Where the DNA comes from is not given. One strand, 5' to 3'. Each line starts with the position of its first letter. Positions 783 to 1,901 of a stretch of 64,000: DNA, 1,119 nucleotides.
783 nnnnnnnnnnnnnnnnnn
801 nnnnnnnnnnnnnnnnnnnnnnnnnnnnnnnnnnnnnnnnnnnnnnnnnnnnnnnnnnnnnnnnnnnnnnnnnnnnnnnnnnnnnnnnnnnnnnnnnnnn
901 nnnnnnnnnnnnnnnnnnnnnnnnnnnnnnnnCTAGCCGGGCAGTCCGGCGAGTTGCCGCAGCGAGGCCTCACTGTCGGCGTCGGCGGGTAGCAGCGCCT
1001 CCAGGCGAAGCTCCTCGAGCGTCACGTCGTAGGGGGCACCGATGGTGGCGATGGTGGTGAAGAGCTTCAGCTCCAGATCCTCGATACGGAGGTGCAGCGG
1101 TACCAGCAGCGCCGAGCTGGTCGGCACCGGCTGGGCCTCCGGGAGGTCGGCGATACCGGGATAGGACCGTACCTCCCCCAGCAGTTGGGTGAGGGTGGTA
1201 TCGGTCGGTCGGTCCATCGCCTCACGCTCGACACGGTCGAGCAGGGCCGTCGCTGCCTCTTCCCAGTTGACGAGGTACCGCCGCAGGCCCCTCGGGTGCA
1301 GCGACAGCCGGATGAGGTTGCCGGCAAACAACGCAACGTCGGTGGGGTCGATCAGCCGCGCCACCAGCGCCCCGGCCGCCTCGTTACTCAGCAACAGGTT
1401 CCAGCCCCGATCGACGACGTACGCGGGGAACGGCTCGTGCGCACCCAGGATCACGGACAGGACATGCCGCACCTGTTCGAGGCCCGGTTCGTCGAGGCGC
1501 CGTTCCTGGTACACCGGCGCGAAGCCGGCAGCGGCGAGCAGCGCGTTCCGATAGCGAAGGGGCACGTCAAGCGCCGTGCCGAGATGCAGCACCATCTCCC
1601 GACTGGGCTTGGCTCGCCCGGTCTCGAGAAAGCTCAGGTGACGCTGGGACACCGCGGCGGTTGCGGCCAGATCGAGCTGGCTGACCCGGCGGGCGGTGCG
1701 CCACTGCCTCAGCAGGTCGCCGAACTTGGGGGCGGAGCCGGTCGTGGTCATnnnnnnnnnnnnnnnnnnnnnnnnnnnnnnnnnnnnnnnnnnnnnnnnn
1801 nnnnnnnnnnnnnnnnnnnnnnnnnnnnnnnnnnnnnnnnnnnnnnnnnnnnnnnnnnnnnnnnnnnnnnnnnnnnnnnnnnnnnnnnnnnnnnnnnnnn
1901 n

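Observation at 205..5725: Gtr-like three-component envelope glycosylation set (GT2 synthase, GtrA, GT-C) split by a divergent XRE/MmyB regulator pair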

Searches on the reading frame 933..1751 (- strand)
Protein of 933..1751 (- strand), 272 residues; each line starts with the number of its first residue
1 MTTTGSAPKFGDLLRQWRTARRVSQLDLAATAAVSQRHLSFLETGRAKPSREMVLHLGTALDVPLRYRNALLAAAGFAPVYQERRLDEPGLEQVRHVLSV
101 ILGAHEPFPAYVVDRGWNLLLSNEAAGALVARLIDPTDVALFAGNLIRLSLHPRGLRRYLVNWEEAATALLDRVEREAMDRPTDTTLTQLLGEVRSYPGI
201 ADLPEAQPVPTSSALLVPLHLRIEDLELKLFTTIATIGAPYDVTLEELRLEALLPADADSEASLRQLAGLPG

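Call 5: search_protein_families(library=pfam, proteins=[window:933-1751:-], max_evalue=0.01)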
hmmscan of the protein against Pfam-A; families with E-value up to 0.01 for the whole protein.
window:933-1751:- (272 aa): 4 families
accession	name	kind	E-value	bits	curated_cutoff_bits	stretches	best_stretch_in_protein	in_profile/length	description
PF17765.7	MLTR_LBD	-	8e-29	101.3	26.3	1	94-267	1-168/168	MmyB-like transcription regulator ligand binding domain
PF13560.12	HTH_31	-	1.6e-08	35.1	27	1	10-68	2-61/64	Helix-turn-helix domain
PF01381.28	HTH_3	-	2e-07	31.3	23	1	14-67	1-54/55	Helix-turn-helix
PF12844.13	HTH_19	-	0.0034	17.7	30.2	1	11-65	1-55/64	Helix-turn-helix domain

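Call 6: search_protein_families(library=ncbifam, proteins=[window:933-1751:-], max_evalue=0.01)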
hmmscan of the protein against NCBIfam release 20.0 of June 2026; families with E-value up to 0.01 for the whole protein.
window:933-1751:- (272 aa): 8 families
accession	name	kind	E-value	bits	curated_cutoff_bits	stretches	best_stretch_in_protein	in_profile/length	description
TIGR03070.1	couple_hipB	subfamily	9.6e-08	31.9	71.65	1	9-61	2-54/58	type II toxin-antitoxin system Y4mF family antitoxin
NF006015.0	PRK08154.1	subfamily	3.1e-07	29.9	204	1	9-66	30-87/314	anaerobic benzoate catabolism transcriptional regulator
NF041677.1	trans_regClgR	equivalog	3.8e-06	27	170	1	10-66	9-65/113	transcriptional regulator ClgR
NF010465.0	PRK13890.1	equivalog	1.7e-05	24.9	96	1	19-66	15-62/121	conjugal transfer protein TrbA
NF003162.0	PRK04140.1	equivalog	8.9e-05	21.6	263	1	11-70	128-187/317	transcriptional regulator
NF041951.1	phage_RstR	subfamily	0.00024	21.3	80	1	9-64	2-57/108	RstR family transcriptional repressor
TIGR00270.2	TIGR00270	equivalog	0.0049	16.7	110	1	9-66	75-132/159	multiprotein bridging factor aMBF1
NF041493.1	MobT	equivalog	0.0078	15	600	0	14-62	1-49/383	MobT family relaxase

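Call 47: find_homologous_proteins(query=window:933-1751:-, max_evalue=1e-10)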
Query window:933-1751:- (272 aa): 5506 proteins with E <= 1e-10 among 8000 candidates; the best 120 are listed.
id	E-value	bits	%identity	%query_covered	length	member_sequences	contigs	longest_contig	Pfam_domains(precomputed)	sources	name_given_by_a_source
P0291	5.1e-170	582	100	100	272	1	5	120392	PF17765.8,PF01381.29,PF13560.13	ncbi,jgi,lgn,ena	-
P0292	8.5e-139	480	82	100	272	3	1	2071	PF17765.8,PF01381.29,PF13560.13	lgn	-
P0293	4.0e-138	477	84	99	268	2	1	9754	PF17765.8,PF01381.29,PF13560.13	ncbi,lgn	-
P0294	3.0e-127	442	78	99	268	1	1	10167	PF17765.8,PF01381.29,PF13560.13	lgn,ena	-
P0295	4.8e-119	415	72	97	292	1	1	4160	PF12844.14,PF17765.8,PF01381.29,PF13560.13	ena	-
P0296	6.6e-114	398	69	98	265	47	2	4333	PF17765.8,PF01381.29,PF13560.13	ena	-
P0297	9.6e-114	397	68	99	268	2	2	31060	PF17765.8,PF01381.29,PF13560.13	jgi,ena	-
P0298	5.6e-113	395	69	97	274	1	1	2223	PF17765.8,PF01381.29,PF13560.13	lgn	-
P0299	3.7e-112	392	69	98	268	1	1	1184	PF12844.14,PF17765.8,PF01381.29,PF13560.13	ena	-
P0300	2.2e-108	380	67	99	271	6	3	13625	PF12844.14,PF17765.8,PF01381.29,PF13560.13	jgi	jgi:transcriptional regulator with XRE-family HTH domain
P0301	4.6e-108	379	68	99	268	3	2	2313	PF12844.14,PF17765.8,PF01381.29,PF13560.13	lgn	-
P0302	5.6e-108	379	66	98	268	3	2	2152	PF17765.8,PF01381.29,PF13560.13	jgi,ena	-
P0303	5.7e-104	365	66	95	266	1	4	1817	PF17765.8,PF01381.29,PF13560.13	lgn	-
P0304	1.4e-103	364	64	100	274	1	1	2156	PF17765.8,PF01381.29,PF13560.13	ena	-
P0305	7.8e-103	362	64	98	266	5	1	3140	PF17765.8,PF01381.29,PF13560.13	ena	-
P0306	1.8e-102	360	69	88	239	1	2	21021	PF17765.8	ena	-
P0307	1.2e-101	358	70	88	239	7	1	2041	PF17765.8,PF01381.29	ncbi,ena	-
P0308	2.2e-101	357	64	98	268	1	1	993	PF17765.8,PF01381.29,PF13560.13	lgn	-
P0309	1.1e-100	355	62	99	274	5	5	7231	PF17765.8,PF01381.29,PF13560.13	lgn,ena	-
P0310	2.9e-100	353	62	98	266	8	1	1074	PF17765.8,PF01381.29,PF13560.13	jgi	-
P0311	3.3e-100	353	63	98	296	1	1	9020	PF17765.8,PF01381.29,PF13560.13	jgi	jgi:transcriptional regulator with XRE-family HTH domain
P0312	8.7e-100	352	63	95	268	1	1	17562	PF17765.8,PF01381.29,PF13560.13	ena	-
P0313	9.4e-100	352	63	95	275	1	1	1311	PF17765.8,PF01381.29,PF13560.13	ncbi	-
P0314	4.3e-98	346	63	96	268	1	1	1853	PF17765.8,PF01381.29,PF13560.13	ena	-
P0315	7.0e-98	345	61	96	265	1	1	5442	PF17765.8,PF01381.29,PF13560.13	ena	-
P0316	1.0e-97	345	62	97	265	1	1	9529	PF17765.8,PF01381.29,PF13560.13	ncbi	-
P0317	1.1e-97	345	60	97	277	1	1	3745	PF17765.8,PF01381.29,PF13560.13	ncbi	ncbi:helix-turn-helix transcriptional regulator [soil metagenome]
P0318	1.5e-97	344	61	96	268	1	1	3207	PF12844.14,PF17765.8,PF01381.29,PF13560.13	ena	-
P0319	1.6e-97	344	60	99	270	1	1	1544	PF17765.8,PF01381.29,PF13560.13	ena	-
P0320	3.1e-97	343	61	99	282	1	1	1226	PF17765.8,PF01381.29,PF13560.13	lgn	-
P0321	5.8e-97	342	61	97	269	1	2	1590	PF12844.14,PF17765.8,PF01381.29,PF13560.13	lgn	-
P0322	8.5e-97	342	60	98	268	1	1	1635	PF17765.8,PF01381.29,PF13560.13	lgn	-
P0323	8.8e-97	342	61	95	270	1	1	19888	PF12844.14,PF17765.8,PF01381.29,PF13560.13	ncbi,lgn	ncbi:MAG: helix-turn-helix transcriptional regulator [Actinomycetota bacterium]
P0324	3.7e-96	340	62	97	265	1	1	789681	PF17765.8,PF01381.29,PF13560.13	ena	-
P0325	9.2e-96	339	60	97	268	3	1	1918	PF12844.14,PF17765.8,PF01381.29,PF13560.13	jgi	jgi:transcriptional regulator with XRE-family HTH domain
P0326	1.2e-95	338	61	98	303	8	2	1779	PF17765.8,PF01381.29,PF13560.13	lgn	-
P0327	1.4e-95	338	60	99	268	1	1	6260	PF17765.8,PF01381.29,PF13560.13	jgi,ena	-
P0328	2.2e-95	337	61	97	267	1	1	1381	PF17765.8,PF01381.29,PF13560.13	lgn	-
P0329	6.8e-95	336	59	98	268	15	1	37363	PF17765.8,PF01381.29,PF13560.13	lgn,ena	-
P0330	1.6e-94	334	59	99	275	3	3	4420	PF17765.8,PF01381.29,PF13560.13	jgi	-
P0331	2.4e-94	334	65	92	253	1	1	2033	PF17765.8,PF01381.29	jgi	-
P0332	2.6e-94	334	61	98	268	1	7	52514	PF17765.8,PF01381.29,PF13560.13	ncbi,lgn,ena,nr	ncbi:MAG: helix-turn-helix transcriptional regulator [Acidimicrobiia bacterium]|nr:helix-turn-helix 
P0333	3.0e-94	334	61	99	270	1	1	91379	PF17765.8,PF01381.29,PF13560.13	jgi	jgi:transcriptional regulator with XRE-family HTH domain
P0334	5.7e-94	333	61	94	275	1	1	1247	PF17765.8,PF01381.29,PF13560.13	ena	-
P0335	6.9e-94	332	59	97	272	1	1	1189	PF17765.8,PF01381.29,PF13560.13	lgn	-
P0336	7.5e-94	332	61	97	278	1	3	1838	PF17765.8,PF01381.29,PF13560.13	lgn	-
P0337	9.9e-94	332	61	98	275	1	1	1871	PF17765.8,PF01381.29,PF13560.13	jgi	-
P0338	9.9e-94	332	60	97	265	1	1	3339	PF17765.8,PF01381.29,PF13560.13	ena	-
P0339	1.3e-93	331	59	98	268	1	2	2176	PF17765.8,PF01381.29,PF13560.13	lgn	-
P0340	1.6e-93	331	61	95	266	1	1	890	PF17765.8,PF01381.29,PF13560.13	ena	-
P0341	1.7e-93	331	60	96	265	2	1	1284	PF17765.8,PF01381.29,PF13560.13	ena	-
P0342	2.6e-93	330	59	99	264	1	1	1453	PF17765.8,PF01381.29,PF13560.13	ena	-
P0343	2.7e-93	330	59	99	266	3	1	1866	PF17765.8,PF01381.29,PF13560.13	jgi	jgi:transcriptional regulator with XRE-family HTH domain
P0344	4.2e-93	330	61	98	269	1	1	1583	PF17765.8,PF01381.29,PF13560.13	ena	-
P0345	5.8e-93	329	61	96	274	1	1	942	PF17765.8,PF01381.29,PF13560.13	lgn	-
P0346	1.2e-92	328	61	96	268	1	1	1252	PF17765.8,PF01381.29,PF13560.13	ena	-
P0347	2.2e-92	327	59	96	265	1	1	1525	PF17765.8,PF01381.29,PF13560.13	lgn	-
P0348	6.1e-92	326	60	96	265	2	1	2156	PF17765.8,PF01381.29,PF13560.13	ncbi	ncbi:MAG: helix-turn-helix domain-containing protein [Acidimicrobiia bacterium]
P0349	1.2e-91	325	58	99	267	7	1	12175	PF17765.8,PF01381.29,PF13560.13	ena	-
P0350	1.4e-91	325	60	97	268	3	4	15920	PF17765.8,PF01381.29,PF13560.13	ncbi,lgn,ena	-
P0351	1.5e-91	325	62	96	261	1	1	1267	PF12844.14,PF17765.8,PF01381.29,PF13560.13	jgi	jgi:transcriptional regulator with XRE-family HTH domain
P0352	2.7e-91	324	59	98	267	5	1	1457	PF17765.8,PF01381.29,PF13560.13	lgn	-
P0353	3.8e-91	323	63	95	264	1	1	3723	PF17765.8,PF01381.29,PF13560.13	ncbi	ncbi:MAG: helix-turn-helix domain-containing protein [Gaiellaceae bacterium]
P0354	6.4e-91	323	60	96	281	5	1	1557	PF12844.14,PF17765.8,PF01381.29,PF13560.13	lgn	-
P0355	7.8e-91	322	57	96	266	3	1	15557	PF17765.8,PF01381.29,PF13560.13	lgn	-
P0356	1.0e-90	322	61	94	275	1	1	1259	PF17765.8,PF01381.29,PF13560.13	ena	-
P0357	1.3e-90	322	69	80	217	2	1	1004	PF17765.8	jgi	jgi:hypothetical protein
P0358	2.0e-90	321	62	95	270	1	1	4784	PF12844.14,PF17765.8,PF01381.29,PF13560.13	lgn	-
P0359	2.2e-90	321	59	98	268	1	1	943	PF17765.8,PF01381.29,PF13560.13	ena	-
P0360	3.1e-90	320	58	94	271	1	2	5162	PF12844.14,PF17765.8,PF01381.29,PF13560.13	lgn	-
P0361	5.9e-90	319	59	99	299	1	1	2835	PF17765.8,PF01381.29,PF13560.13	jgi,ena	-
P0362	8.6e-90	319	57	98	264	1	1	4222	PF17765.8,PF01381.29,PF13560.13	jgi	jgi:transcriptional regulator with XRE-family HTH domain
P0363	8.6e-90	319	61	96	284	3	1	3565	PF17765.8,PF01381.29,PF13560.13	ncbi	-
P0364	1.8e-89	318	57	99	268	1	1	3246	PF17765.8,PF01381.29,PF13560.13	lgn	-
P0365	1.8e-89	318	61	97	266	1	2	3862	PF17765.8,PF01381.29,PF13560.13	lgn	-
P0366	2.8e-89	317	60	98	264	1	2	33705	PF12844.14,PF17765.8,PF01381.29,PF13560.13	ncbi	-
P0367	4.8e-89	317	59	96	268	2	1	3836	PF17765.8,PF01381.29,PF13560.13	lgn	-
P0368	8.4e-89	316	59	95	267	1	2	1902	PF17765.8,PF01381.29,PF13560.13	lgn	-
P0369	1.1e-88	315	62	95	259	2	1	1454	PF17765.8,PF01381.29,PF13560.13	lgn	-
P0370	1.3e-88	315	56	95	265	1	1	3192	PF17765.8,PF01381.29,PF13560.13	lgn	-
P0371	3.1e-88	314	58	95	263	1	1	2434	PF17765.8,PF01381.29,PF13560.13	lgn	-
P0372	4.7e-88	313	59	96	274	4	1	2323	PF17765.8,PF01381.29,PF13560.13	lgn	-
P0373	5.3e-88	313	58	97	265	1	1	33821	PF17765.8,PF01381.29,PF13560.13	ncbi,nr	ncbi:MAG: helix-turn-helix transcriptional regulator [Acidimicrobiia bacterium]|nr:helix-turn-helix 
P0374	5.4e-88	313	58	98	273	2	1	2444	PF17765.8,PF01381.29,PF13560.13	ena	-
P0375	1.2e-87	312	58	98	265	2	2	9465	PF17765.8,PF01381.29,PF13560.13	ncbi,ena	-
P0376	1.7e-87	311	59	96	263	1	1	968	PF17765.8,PF01381.29,PF13560.13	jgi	-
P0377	2.4e-87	311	57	99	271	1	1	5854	PF12844.14,PF17765.8,PF01381.29,PF13560.13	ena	-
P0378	2.5e-87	311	57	95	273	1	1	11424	PF17765.8,PF01381.29,PF13560.13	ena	-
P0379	3.2e-87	311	57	96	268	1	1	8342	PF17765.8,PF01381.29,PF13560.13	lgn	-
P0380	3.7e-87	310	59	96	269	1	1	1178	PF17765.8,PF01381.29,PF13560.13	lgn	-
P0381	4.8e-87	310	56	96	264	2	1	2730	PF17765.8,PF01381.29,PF13560.13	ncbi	-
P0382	5.3e-87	310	61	90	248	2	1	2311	PF17765.8,PF01381.29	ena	-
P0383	6.2e-87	310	57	99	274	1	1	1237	PF12844.14,PF17765.8,PF01381.29,PF13560.13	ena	-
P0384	7.8e-87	309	57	98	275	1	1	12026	PF17765.8,PF01381.29,PF13560.13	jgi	jgi:transcriptional regulator with XRE-family HTH domain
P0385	1.0e-86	309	57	98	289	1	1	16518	PF17765.8,PF01381.29,PF13560.13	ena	-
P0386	1.1e-86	309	58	96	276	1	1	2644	PF12844.14,PF17765.8,PF01381.29,PF13560.13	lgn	-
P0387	1.7e-86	308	61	91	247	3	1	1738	PF17765.8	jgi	jgi:transcriptional regulator with XRE-family HTH domain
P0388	2.8e-86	307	53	99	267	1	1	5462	PF17765.8,PF01381.29,PF13560.13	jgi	jgi:transcriptional regulator with XRE-family HTH domain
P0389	3.8e-86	307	57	94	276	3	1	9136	PF12844.14,PF17765.8,PF01381.29,PF13560.13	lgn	-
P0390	3.9e-86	307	61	95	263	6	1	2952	PF12844.14,PF17765.8,PF01381.29,PF13560.13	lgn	-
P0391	3.9e-86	307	57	94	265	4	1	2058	PF17765.8,PF01381.29,PF13560.13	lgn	-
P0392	6.1e-86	306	58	95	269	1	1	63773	PF12844.14,PF17765.8,PF01381.29,PF13560.13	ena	-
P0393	7.1e-86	306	58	94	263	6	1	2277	PF17765.8,PF01381.29,PF13560.13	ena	-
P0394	8.1e-86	306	60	94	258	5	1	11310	PF17765.8,PF01381.29,PF13560.13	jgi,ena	-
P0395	1.7e-85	305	59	95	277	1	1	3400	PF17765.8,PF01381.29,PF13560.13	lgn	-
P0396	1.9e-85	305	59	91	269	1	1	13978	PF17765.8,PF01381.29,PF13560.13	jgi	jgi:transcriptional regulator with XRE-family HTH domain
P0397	2.0e-85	305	60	91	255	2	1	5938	PF17765.8,PF01381.29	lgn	-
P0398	2.1e-85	305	56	99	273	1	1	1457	PF12844.14,PF17765.8,PF01381.29,PF13560.13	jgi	jgi:transcriptional regulator with XRE-family HTH domain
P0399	2.3e-85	304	57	93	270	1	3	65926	PF17765.8,PF01381.29,PF13560.13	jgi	jgi:transcriptional regulator with XRE-family HTH domain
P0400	2.9e-85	304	57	99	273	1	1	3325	PF17765.8,PF01381.29,PF13560.13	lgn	-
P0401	3.1e-85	304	57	96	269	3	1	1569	PF17765.8,PF01381.29,PF13560.13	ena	-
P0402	4.0e-85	304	59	95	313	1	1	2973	PF17765.8,PF01381.29,PF13560.13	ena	-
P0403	7.3e-85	303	58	96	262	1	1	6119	PF17765.8,PF01381.29,PF13560.13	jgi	jgi:transcriptional regulator with XRE-family HTH domain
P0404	8.5e-85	303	57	96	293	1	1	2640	PF17765.8,PF01381.29,PF13560.13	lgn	-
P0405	9.7e-85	302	57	91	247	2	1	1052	PF17765.8,PF01381.29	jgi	jgi:transcriptional regulator with XRE-family HTH domain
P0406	1.1e-84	302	57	93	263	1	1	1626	PF17765.8,PF01381.29,PF13560.13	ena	-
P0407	1.1e-84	302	56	97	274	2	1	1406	PF17765.8,PF01381.29,PF13560.13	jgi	jgi:transcriptional regulator with XRE-family HTH domain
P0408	1.2e-84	302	55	94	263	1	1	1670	PF17765.8,PF01381.29,PF13560.13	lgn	-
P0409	1.3e-84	302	59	95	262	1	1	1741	PF17765.8,PF01381.29,PF13560.13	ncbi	-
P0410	1.4e-84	302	58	97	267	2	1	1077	PF17765.8,PF01381.29,PF13560.13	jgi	jgi:transcriptional regulator with XRE-family HTH domain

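Call 48: find_encoding_contigs(protein=P0324, flank=4000, max_places=1)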
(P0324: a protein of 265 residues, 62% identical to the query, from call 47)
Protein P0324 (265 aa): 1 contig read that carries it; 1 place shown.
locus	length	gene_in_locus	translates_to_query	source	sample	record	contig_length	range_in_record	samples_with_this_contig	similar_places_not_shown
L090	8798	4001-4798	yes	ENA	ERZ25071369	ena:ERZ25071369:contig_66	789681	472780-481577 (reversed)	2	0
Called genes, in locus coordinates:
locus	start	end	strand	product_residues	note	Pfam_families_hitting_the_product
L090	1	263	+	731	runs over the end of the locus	PF00403:HMA, PF00122:E1-E2_ATPase, PF00702:Hydrolase, PF12710:HAD (weak), PF08282:Hydrolase_3 (faint)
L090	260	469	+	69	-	PF00403:HMA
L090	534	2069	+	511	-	PF05598:DUF772, PF01609:DDE_Tnp_1, PF13751:DDE_Tnp_1_6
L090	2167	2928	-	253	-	-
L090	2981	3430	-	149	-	PF00383:dCMP_cyt_deam_1, PF14437:MafB19-deam, PF14439:Bd3614-deam (weak)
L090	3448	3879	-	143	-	-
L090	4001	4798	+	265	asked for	PF13560:HTH_31, PF01381:HTH_3, PF17765:MLTR_LBD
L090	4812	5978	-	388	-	PF02746:MR_MLE_N, PF13378:MR_MLE_C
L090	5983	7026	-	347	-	PF02668:TauD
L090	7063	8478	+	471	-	PF01546:Peptidase_M20, PF07687:M20_dimer (weak)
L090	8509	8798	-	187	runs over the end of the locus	-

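Call 49: find_encoding_contigs(protein=P0333, flank=4000, max_places=1)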
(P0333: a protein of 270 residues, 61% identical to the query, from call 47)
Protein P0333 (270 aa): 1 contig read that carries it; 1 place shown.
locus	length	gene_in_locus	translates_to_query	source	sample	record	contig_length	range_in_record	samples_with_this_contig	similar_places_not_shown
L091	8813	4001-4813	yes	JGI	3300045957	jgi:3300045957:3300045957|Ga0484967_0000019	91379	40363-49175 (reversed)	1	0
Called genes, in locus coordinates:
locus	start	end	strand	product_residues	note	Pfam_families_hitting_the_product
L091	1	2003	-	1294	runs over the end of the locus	PF00270:DEAD (weak), PF13401:AAA_22 (faint), PF00271:Helicase_C, PF21010:HA2_C, PF07717:OB_NTP_bind, PF11898:DUF3418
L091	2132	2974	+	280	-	PF00296:Bac_luciferase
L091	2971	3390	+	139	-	PF00174:Oxidored_molyb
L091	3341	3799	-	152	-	-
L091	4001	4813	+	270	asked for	PF13560:HTH_31, PF01381:HTH_3 (weak), PF17765:MLTR_LBD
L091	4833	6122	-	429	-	-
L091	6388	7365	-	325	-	PF13481:AAA_25, PF03796:DnaB_C, PF06745:ATPase, PF13191:AAA_16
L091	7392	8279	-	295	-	PF00482:T2SSF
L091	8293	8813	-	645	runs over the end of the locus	PF05762:VWA_CoxE (weak), PF00092:VWA, PF13519:VWA_2, PF13768:VWA_3 (weak), PF00482:T2SSF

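Call 50: find_encoding_contigs(protein=P0332, flank=4000, max_places=1)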
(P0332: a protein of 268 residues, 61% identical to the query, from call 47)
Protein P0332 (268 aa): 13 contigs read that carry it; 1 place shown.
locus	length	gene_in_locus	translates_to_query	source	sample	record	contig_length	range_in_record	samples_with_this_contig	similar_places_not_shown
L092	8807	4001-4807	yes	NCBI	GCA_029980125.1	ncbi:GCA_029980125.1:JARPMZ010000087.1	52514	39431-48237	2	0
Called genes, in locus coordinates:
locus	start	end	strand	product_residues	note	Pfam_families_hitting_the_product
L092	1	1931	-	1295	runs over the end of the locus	PF00270:DEAD (weak), PF00271:Helicase_C, PF21010:HA2_C, PF07717:OB_NTP_bind, PF11898:DUF3418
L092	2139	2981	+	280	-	PF00296:Bac_luciferase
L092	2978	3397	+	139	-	PF00174:Oxidored_molyb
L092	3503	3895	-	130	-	-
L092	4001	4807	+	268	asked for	PF13560:HTH_31, PF01381:HTH_3 (weak), PF17765:MLTR_LBD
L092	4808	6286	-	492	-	-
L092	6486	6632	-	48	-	-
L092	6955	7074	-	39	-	-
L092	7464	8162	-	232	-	PF00230:MIP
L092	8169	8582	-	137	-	PF01451:LMWPc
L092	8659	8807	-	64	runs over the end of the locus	-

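Call 51: find_encoding_contigs(protein=P0392, flank=4000, max_places=1)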
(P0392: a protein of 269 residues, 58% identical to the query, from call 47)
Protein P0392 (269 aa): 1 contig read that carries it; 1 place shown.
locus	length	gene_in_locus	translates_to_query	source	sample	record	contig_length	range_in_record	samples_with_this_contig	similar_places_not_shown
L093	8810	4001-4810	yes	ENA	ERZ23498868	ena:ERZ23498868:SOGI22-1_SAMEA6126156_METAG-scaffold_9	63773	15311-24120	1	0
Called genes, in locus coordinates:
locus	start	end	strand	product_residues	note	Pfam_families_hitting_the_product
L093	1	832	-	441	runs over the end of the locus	PF00561:Abhydrolase_1, PF12697:Abhydrolase_6, PF12146:Hydrolase_4, PF00211:Guanylate_cyc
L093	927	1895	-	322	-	PF08240:ADH_N, PF00107:ADH_zinc_N, PF13602:ADH_zinc_N_2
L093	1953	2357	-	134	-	-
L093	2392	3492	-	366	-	PF02985:HEAT (faint)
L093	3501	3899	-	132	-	-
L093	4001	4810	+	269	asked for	PF12844:HTH_19 (weak), PF13560:HTH_31, PF01381:HTH_3, PF17765:MLTR_LBD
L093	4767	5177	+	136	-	PF10823:DUF2568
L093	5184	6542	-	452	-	PF00171:Aldedh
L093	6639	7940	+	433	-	PF00817:IMS, PF11798:IMS_HHH (faint), PF11799:IMS_C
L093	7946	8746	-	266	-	PF00753:Lactamase_B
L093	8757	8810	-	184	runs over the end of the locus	PF08378:NERD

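Call 80: search_solved_structures(query=window:933-1751:-, max_evalue=0.001)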
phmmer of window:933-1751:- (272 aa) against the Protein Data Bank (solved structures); distinct sequences matched with E-value up to 0.001: 1.
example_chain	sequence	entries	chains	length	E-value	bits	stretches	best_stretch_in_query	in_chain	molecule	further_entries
1y7y_A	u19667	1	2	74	0.00026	24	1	8-66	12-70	C.AhdI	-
